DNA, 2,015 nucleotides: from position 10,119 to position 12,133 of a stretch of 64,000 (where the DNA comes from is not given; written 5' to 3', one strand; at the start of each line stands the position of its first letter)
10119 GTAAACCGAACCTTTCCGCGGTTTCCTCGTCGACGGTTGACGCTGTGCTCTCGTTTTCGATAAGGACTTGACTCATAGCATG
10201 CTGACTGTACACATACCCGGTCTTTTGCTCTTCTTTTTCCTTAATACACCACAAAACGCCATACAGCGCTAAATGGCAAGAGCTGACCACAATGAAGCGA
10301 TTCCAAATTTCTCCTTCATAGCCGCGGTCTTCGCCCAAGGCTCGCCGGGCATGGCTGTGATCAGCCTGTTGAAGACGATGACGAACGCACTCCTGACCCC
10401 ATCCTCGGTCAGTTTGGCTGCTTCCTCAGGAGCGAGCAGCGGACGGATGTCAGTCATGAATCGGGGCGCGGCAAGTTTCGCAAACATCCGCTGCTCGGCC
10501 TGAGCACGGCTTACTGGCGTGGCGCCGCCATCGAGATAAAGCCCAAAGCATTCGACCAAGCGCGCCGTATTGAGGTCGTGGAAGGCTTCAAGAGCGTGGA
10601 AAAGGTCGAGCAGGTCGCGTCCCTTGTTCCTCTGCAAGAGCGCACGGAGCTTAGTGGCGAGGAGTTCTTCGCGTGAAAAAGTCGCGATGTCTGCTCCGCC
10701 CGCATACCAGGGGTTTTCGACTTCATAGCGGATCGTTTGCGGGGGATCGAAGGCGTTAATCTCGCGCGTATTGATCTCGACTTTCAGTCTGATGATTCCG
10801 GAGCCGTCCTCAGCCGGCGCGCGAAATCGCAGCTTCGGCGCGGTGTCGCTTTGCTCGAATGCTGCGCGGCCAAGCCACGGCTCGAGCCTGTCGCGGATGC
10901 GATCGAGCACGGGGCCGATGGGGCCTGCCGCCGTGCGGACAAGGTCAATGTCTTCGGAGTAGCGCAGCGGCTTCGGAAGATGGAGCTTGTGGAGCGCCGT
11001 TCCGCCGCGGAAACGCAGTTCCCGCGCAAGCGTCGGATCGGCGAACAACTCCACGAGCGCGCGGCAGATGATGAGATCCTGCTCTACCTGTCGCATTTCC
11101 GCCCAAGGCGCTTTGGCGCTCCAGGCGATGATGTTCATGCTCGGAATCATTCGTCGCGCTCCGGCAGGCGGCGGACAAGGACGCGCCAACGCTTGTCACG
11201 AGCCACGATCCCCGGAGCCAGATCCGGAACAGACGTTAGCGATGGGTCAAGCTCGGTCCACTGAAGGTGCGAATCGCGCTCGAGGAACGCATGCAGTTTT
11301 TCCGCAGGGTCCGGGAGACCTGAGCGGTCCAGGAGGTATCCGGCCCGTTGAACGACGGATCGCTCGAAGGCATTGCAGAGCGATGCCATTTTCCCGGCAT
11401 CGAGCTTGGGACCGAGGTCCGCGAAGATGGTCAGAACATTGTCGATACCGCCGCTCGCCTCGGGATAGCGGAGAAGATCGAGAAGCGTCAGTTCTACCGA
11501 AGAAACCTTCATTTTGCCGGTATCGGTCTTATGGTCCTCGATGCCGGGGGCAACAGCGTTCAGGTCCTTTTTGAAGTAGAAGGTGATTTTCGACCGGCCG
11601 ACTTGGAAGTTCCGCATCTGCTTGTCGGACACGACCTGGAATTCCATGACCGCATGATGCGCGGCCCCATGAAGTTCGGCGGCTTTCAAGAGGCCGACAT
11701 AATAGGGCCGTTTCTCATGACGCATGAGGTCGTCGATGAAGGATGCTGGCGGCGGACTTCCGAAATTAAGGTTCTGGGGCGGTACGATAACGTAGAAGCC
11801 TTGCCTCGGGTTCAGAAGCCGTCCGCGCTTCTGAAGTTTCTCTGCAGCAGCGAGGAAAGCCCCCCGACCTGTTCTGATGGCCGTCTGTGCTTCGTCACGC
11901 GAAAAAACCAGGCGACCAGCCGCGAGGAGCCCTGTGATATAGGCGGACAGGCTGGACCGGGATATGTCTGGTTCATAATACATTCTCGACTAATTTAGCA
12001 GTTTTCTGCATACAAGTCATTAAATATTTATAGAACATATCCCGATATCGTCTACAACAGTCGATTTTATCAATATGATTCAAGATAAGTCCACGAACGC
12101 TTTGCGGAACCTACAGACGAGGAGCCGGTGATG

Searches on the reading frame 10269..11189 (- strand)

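Call 6: search_protein_families(library=ncbifam, proteins=[window:10269-11189:-], max_evalue=0.01)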
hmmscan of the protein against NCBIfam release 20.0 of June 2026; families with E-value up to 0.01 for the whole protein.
window:10269-11189:- (306 aa): 0 families

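Call 50: search_protein_families(library=pfam, proteins=[window:10269-11189:-], max_evalue=0.01)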
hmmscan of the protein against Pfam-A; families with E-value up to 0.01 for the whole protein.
window:10269-11189:- (306 aa): 1 family
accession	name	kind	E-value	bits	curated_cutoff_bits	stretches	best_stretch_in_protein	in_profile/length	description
PF08843.17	AbiEii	-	5.9e-36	125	22.5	1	43-256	1-228/238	Nucleotidyl transferase AbiEii toxin, Type IV TA system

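Call 83: search_protein_families(library=padloc, proteins=[window:10269-11189:-], max_evalue=0.001)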
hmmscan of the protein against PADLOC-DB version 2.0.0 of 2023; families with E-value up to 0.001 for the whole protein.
window:10269-11189:- (306 aa): 23 families
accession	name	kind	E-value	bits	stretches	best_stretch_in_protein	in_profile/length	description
PDLC02294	AbiEii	-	2.7e-98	327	1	14-279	1-259/260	AbiEii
PDLC02304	AbiEii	-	1.4e-19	69.1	1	15-215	2-202/260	AbiEii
PDLC02305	AbiEii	-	3e-14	51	1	135-261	128-246/306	AbiEii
PDLC02303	AbiEii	-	5e-13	47.1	1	32-214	17-197/249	AbiEii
PDLC02318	AbiEii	-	4.4e-12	44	1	40-261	24-240/280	AbiEii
PDLC02317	AbiEii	-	6.6e-12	43.1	2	117-199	120-202/396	AbiEii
PDLC02290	AbiEii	-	3.5e-10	37.9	1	56-228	23-186/290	AbiEii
PDLC02323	AbiEii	-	1.7e-09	35.7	1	168-200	152-184/248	AbiEii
PDLC02293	AbiEii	-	5.5e-09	33.9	1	130-239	125-230/270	AbiEii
PDLC02321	AbiEii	-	1.8e-08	32.4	1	30-84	17-68/296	AbiEii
PDLC02292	AbiEii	-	2e-08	32.4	1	20-100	13-89/283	AbiEii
PDLC02307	AbiEii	-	4.8e-08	31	1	54-205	19-150/219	AbiEii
PDLC02289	AbiEii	-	4.9e-08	30.8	1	32-85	29-79/309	AbiEii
PDLC02313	AbiEii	-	1.2e-07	29.5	1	167-202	156-191/254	AbiEii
PDLC02296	AbiEii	-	2.8e-07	28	1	31-158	19-137/282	AbiEii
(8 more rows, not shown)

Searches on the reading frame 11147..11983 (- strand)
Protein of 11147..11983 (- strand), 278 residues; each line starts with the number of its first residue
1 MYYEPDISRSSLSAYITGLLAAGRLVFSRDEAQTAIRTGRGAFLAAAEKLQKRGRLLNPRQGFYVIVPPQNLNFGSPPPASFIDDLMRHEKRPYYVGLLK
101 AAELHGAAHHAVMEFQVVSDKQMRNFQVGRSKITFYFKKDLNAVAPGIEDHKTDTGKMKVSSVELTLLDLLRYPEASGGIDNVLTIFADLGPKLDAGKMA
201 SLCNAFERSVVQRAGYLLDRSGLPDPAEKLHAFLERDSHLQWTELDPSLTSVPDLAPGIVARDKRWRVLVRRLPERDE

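Call 6: search_protein_families(library=ncbifam, proteins=[window:11147-11983:-], max_evalue=0.01)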
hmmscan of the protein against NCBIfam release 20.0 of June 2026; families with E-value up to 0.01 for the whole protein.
window:11147-11983:- (278 aa): 0 families

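Call 50: search_protein_families(library=pfam, proteins=[window:11147-11983:-], max_evalue=0.01)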
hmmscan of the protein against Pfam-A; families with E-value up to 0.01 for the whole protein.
window:11147-11983:- (278 aa): 1 family
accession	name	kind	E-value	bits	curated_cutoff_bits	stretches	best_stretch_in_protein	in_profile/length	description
PF09407.15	AbiEi_1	-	7.3e-26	91.5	22.2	1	78-219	3-141/142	AbiEi antitoxin C-terminal domain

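Call 83: search_protein_families(library=padloc, proteins=[window:11147-11983:-], max_evalue=0.001)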
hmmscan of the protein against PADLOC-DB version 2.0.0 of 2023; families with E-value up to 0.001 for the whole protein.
window:11147-11983:- (278 aa): 17 families
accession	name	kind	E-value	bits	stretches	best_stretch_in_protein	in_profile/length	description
PDLC02266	AbiEi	-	3.4e-86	286.8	1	11-277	2-257/258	AbiEi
PDLC02282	AbiEi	-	2.4e-85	284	1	11-278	2-260/260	AbiEi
PDLC02252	AbiEi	-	1.2e-66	222.9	1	11-277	2-258/259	AbiEi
PDLC02267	AbiEi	-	4.2e-23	80.1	1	17-250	11-227/252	AbiEi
PDLC02270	AbiEi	-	2.1e-13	48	1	26-220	12-209/265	AbiEi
PDLC02269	AbiEi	-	1.2e-11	42.4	1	26-220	12-193/251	AbiEi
PDLC02271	AbiEi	-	1.3e-11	42.2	1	16-250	13-245/263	AbiEi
PDLC02268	AbiEi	-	2.2e-10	38.4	1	48-207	30-190/204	AbiEi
PDLC02286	AbiEi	-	7.5e-10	36.6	1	49-210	36-198/207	AbiEi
PDLC02287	AbiEi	-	9.4e-10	36.5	1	26-220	12-193/253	AbiEi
PDLC02242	AbiEi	-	8e-09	33.5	1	47-206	34-194/207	AbiEi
PDLC02276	AbiEi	-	5.3e-08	30.7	1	89-229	77-216/270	AbiEi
PDLC02273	AbiEi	-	1.3e-07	29.8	1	52-211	42-198/205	AbiEi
PDLC02237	AbiEi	-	2.9e-06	25.1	1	150-220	171-241/285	AbiEi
PDLC02265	AbiEi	-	1.2e-05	23.2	1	96-183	74-159/198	AbiEi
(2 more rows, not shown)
